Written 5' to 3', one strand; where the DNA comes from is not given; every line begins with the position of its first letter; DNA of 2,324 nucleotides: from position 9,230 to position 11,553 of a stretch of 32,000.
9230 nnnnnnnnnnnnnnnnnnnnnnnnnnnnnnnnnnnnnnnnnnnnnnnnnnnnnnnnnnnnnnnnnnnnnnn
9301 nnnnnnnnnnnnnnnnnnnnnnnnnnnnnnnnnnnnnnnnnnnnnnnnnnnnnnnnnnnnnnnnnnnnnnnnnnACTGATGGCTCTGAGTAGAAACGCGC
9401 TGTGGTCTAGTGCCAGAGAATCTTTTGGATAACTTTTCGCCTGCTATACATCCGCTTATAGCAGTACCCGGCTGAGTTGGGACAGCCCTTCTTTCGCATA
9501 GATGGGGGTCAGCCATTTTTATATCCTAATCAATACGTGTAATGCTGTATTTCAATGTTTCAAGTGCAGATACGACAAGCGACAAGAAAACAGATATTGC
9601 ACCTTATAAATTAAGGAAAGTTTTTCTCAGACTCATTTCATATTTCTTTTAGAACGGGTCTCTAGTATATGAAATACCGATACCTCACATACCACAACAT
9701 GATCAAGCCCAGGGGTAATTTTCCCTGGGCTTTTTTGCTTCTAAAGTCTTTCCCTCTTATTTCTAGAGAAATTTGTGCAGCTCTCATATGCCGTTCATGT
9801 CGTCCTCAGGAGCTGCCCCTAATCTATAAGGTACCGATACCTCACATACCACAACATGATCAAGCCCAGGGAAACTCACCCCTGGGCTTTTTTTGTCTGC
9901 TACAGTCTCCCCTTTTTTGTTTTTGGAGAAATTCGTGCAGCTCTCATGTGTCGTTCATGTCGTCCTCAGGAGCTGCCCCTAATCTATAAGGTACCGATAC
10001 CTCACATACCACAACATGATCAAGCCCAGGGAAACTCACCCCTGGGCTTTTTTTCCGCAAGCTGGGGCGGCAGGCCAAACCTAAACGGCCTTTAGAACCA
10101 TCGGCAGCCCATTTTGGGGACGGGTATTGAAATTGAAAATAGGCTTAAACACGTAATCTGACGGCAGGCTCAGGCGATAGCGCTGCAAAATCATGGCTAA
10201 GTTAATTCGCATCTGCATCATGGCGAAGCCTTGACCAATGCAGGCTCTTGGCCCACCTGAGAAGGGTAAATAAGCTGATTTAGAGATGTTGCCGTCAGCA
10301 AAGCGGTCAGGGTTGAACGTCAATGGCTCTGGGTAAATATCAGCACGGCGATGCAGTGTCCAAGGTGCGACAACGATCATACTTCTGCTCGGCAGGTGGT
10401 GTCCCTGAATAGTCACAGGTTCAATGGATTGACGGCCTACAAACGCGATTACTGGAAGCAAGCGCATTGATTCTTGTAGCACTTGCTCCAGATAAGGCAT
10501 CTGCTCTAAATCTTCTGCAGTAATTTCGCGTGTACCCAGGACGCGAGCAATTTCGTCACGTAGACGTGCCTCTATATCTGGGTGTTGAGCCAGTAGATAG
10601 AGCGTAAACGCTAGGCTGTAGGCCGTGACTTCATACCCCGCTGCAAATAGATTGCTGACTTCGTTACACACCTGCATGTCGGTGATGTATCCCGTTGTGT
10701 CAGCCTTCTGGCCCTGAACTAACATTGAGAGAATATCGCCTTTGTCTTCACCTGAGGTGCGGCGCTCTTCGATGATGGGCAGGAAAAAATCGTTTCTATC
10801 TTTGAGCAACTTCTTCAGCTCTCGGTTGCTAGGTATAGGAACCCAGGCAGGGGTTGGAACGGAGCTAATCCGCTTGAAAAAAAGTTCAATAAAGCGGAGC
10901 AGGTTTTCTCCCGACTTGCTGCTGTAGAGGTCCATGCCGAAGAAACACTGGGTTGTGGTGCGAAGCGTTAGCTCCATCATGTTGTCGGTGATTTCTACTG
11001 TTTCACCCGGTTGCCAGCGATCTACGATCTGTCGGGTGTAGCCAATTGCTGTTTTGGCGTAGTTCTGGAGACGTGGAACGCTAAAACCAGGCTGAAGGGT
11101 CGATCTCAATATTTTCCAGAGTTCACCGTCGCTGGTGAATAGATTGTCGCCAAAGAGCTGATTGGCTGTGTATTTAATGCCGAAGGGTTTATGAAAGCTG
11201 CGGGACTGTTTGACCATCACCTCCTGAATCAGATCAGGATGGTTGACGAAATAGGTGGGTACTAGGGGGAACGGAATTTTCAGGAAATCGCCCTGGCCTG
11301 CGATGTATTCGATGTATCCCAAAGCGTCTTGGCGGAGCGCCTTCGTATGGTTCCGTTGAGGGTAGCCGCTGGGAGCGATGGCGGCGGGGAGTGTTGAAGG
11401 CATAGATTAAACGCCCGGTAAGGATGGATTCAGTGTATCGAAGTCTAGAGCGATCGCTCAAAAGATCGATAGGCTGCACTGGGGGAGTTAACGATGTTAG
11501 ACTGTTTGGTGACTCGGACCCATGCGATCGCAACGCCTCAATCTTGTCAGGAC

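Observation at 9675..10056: Tandem array of terminator-capped ~160-bp units antisense to both flanking genes: candidate multi-copy small RNA locus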

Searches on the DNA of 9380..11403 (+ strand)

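Call 5: search_rna_families(source=window, start=9380, end=10100, threshold=evalue, max_evalue=10, show_alignments=6)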
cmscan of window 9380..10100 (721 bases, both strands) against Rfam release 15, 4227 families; matches with E-value up to 10: 14.
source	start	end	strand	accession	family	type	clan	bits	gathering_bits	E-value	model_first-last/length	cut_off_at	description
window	9642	9738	+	RF01456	VrrA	Gene; antisense;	-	28.3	50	0.012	1-140/140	no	Vibrio regulatory RNA of OmpA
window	9621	9738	+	RF00514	His_leader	Cis-reg; leader;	-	22.6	49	0.26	1-126/126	no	Histidine operon leader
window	9823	9904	+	RF00121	MicC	Gene; sRNA;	-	21.4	90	1.3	1-123/123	no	MicC RNA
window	9624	9742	+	RF04312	trpB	Cis-reg;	-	21.4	59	2.1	1-107/107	no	trpB ncRNA motif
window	9516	9634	-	RF02045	CDKN2B-AS_3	Gene; lncRNA;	-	21.2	50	2.9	1-144/144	no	CDKN2B antisense RNA 1 convserved region 3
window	9958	10055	+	RF02278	Betaproteobacteria_toxic_sRNA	Gene; sRNA;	-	21.1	50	0.098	1-64/64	no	Betaproteobacteria toxic small RNA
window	9706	9731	+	RF03760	mir-2041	Gene; miRNA;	-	19.7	70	0.59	1-68/68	no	mir-2041 microRNA precursor family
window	9706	9731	-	RF03760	mir-2041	Gene; miRNA;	-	17.9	70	1.7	1-68/68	no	mir-2041 microRNA precursor family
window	9641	9739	+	RF00378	Qrr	Gene; sRNA;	-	17.2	50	2.3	1-108/108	no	Qrr RNA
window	9838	9894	+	RF02278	Betaproteobacteria_toxic_sRNA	Gene; sRNA;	-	15.2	50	2.9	1-64/64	no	Betaproteobacteria toxic small RNA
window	9678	9737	+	RF02278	Betaproteobacteria_toxic_sRNA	Gene; sRNA;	-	15.1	50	3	1-64/64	no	Betaproteobacteria toxic small RNA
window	9690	9732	-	RF03070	ssNA-helicase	Gene; sRNA;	-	15.1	41.5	5.8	1-49/49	no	ssNA-helicase RNA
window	9791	9944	-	RF00424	SCARNA16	Gene; snRNA; snoRNA; scaRNA;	-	14.9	65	1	1-187/187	no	Small Cajal body specific RNA 16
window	9820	9896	+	RF02871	ncS54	Gene; sRNA;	-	14.6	43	2.2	1-79/79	no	Burkholderia sRNA 54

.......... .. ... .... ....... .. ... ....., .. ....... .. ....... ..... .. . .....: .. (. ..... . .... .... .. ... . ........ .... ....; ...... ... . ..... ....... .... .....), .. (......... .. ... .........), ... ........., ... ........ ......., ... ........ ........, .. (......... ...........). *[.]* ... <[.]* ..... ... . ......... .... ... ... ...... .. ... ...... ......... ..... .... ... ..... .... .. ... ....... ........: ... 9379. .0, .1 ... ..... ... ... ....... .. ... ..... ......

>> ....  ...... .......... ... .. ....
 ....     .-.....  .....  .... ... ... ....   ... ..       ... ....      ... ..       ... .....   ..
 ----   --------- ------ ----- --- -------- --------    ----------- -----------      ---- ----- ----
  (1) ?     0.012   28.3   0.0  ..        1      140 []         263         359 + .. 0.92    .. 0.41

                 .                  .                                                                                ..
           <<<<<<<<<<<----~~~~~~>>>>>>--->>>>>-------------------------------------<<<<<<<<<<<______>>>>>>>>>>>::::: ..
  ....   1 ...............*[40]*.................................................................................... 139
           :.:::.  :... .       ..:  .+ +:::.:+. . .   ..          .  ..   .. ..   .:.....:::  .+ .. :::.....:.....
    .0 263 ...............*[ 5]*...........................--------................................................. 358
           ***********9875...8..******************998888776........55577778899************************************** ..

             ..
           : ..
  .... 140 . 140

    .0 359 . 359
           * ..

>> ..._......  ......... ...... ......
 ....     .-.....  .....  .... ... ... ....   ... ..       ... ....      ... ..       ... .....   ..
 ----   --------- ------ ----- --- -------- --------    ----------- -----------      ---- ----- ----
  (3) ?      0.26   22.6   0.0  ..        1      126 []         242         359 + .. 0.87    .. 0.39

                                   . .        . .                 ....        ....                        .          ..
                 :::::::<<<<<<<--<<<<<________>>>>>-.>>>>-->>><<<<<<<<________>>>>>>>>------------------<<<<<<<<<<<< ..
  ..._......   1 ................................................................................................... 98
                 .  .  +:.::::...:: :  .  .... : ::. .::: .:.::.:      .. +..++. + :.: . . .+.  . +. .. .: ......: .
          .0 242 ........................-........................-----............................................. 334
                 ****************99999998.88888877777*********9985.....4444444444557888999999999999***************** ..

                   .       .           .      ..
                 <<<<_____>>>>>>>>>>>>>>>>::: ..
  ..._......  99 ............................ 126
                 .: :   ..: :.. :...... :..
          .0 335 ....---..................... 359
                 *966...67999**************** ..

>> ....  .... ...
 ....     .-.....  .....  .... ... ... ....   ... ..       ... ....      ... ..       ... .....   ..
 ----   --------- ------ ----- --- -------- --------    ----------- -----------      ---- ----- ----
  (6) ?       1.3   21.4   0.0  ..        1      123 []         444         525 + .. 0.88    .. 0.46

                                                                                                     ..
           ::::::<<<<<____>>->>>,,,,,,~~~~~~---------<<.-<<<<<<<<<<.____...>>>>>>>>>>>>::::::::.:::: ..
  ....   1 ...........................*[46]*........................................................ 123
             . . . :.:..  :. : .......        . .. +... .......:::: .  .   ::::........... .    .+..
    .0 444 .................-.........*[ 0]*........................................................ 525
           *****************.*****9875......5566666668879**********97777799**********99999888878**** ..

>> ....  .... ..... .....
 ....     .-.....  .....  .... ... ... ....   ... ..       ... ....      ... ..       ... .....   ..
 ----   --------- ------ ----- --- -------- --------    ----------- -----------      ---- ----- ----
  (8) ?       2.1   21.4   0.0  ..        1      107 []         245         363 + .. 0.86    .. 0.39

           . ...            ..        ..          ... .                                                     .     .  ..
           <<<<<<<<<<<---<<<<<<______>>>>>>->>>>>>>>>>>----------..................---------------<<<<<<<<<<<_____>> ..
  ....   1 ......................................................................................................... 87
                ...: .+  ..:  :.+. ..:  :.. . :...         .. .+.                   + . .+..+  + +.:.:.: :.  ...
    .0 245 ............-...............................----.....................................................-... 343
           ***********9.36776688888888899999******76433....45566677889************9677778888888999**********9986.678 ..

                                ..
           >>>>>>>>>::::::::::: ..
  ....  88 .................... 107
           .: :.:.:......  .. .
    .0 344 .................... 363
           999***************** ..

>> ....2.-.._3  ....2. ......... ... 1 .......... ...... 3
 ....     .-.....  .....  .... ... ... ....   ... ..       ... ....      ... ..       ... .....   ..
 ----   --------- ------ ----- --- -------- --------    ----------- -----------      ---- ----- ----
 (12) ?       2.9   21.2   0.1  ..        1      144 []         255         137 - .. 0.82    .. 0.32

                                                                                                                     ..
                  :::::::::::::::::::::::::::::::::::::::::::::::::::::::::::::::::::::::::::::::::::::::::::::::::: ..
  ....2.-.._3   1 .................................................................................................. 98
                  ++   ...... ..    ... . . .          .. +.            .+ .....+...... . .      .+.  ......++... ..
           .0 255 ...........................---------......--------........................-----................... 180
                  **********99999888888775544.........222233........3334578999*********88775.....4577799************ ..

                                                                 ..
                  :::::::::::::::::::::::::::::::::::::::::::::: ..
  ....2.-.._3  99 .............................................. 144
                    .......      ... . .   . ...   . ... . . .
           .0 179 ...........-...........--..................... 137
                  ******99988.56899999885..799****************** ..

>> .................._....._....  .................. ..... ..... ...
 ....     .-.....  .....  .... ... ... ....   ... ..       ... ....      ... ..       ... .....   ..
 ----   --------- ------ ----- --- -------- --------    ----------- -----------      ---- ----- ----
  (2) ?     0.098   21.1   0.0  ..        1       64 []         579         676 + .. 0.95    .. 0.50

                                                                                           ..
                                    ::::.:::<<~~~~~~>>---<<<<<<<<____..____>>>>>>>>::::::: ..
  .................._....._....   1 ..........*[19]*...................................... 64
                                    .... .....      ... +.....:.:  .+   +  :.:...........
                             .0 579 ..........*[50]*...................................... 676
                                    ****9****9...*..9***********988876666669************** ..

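Call 54: build_rna_model(alignment_id=A1, structure=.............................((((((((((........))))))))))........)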
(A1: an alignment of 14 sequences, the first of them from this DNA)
Model R1 built from alignment A1 (14 sequences, 65 columns); structure: as given.
model positions 63; base pairs 10; branch points 0; effective number of sequences 2.2; information 0.889 bits per position. Calibrated on 0.2 Mb of random sequence (short: E-values are rough).
structure used (alignment columns):
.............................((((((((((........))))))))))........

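Call 55: search_with_rna_model(model_id=R1, sources=[window, L004, L006, L018, L019, L020, L021, L022, L024, L025, L014, L005, L003, L001, L002], max_evalue=10)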
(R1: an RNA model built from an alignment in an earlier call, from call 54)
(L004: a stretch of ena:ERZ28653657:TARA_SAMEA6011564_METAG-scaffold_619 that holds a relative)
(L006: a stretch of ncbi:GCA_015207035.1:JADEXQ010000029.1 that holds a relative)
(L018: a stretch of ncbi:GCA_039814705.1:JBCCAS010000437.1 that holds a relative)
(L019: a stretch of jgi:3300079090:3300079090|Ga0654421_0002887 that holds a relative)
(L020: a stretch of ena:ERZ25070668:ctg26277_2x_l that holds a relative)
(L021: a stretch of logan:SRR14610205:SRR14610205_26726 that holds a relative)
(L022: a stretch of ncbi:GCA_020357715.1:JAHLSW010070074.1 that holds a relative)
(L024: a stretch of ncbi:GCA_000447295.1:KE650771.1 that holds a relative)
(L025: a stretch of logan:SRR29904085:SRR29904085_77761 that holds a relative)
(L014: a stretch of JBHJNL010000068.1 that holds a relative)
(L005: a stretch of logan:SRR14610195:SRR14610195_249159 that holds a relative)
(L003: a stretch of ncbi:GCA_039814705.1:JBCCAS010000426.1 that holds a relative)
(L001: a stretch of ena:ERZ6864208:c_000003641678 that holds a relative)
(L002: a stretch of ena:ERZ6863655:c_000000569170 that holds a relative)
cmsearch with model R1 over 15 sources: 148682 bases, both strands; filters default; matches with E-value up to 10: 44.
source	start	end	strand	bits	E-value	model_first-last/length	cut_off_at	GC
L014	5567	5629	-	97.4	1.6e-22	1-63/63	no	0.46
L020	2486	2548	-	94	1.1e-21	1-63/63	no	0.46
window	9993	10055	+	93.7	1.4e-21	1-63/63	no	0.49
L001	7685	7747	-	93.6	1.4e-21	1-63/63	no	0.49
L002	1964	2026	-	93.6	1.4e-21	1-63/63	no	0.49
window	9833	9895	+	93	2e-21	1-63/63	no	0.49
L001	7365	7427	-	92.9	2.1e-21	1-63/63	no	0.48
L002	1644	1706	-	92.9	2.1e-21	1-63/63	no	0.48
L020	2647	2709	-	91.5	4.9e-21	1-63/63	no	0.49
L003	4554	4616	-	91.1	6.1e-21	1-63/63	no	0.51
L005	1547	1609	-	91.1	6.2e-21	1-63/63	no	0.49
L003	4395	4457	-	90.6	8.2e-21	1-63/63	no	0.46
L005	1706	1768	-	88.5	2.8e-20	1-63/63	no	0.51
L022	3768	3827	-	88.4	2.9e-20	1-63/63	no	0.48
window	9676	9736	+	84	3.7e-19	1-63/63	no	0.46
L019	1252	1314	-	77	2.3e-17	1-63/63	no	0.4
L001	7526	7586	-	74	1.2e-16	1-63/63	no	0.49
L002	1805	1865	-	74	1.2e-16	1-63/63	no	0.49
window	9705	9732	-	30.4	1.2e-05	30-57/63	no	0.54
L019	1231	1289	+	26.5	0.00012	1-63/63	no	0.42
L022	3747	3807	+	23.4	0.00071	1-63/63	no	0.44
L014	5573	5601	+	21.9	0.0017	30-58/63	no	0.59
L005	1547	1586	+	21.4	0.0023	24-63/63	no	0.5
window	9862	9889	-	20.3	0.0044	30-57/63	no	0.61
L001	7532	7560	+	19.9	0.0057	30-58/63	no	0.59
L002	1811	1839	+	19.9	0.0057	30-58/63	no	0.59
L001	7348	7404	+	18.3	0.014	1-63/63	no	0.35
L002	1627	1683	+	18.3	0.014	1-63/63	no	0.35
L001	7692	7717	+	17.6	0.022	31-56/63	no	0.65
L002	1971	1996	+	17.6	0.022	31-56/63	no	0.65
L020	2645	2686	+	15.6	0.068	22-63/63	no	0.5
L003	4560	4587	+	14.8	0.11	30-57/63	no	0.64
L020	2484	2525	+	14.8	0.11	22-63/63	no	0.45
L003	4401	4428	+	14.4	0.13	30-57/63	no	0.57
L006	9640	9688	-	11.5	0.73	1-63/63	no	0.41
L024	6077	6128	-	11.4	0.79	1-63/63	no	0.46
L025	3626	3677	-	11.4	0.79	1-63/63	no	0.46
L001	11213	11266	-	10.6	1.3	1-63/63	no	0.37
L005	1712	1739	+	8.8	3.4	30-57/63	no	0.68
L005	617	647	+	8.2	4.9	1-63/63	no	0.35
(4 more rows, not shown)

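Call 64: search_dna_similar(query=window:9757-9916:+, collection=plasmids, mode=distant, max_evalue=0.01)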
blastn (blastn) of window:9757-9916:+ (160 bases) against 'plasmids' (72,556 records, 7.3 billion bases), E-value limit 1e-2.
No match.

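Call 65: search_dna_similar(query=window:9757-9916:+, collection=phages, mode=distant, max_evalue=0.01)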
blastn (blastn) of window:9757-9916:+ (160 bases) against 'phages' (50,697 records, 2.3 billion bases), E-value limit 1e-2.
No match.

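Call 67: search_with_rna_model(model_id=R1, sources=[L028], max_evalue=10, filters=off)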
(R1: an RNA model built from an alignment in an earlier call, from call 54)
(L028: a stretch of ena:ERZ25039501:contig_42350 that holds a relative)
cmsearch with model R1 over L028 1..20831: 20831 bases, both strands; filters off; matches with E-value up to 10: 8.
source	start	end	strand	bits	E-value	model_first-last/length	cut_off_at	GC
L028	2956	2990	+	14.3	0.02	28-63/63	no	0.43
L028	9830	9858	-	12.2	0.066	30-58/63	no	0.52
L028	9831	9859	+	9.2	0.38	30-58/63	no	0.52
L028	2957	2984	-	7.3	1.2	30-58/63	no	0.5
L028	9931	9943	-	7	1.4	1-63/63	no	0.46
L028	423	438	+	6.5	1.8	1-63/63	no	0.38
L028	20090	20108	+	6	2.4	1-63/63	no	0.47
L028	11570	11620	-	3.7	9.7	1-63/63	no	0.45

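Call 79: search_rna_families(sources=[L001, L003, L005], threshold=gathering)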
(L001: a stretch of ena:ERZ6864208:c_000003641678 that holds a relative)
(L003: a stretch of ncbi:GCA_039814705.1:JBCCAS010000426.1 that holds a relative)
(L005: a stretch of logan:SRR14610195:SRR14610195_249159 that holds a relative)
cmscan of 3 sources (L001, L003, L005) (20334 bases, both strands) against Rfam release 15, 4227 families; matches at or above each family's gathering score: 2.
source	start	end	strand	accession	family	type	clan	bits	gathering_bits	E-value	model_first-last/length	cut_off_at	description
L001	5791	5887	-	RF00169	Bacteria_small_SRP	Gene;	CL00003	60.5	40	2.4e-11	1-97/97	no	Bacterial small signal recognition particle RNA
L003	2835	2931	-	RF00169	Bacteria_small_SRP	Gene;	CL00003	60.3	40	2.9e-11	1-97/97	no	Bacterial small signal recognition particle RNA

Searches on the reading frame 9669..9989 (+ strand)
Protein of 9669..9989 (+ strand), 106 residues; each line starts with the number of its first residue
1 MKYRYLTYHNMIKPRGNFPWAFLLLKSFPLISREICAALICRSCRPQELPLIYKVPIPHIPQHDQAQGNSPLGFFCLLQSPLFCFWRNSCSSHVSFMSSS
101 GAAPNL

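Call 11: search_protein_families(library=pfam, proteins=[window:9669-9989:+])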
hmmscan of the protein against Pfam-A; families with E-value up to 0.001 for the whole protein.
window:9669-9989:+ (106 aa): 0 families
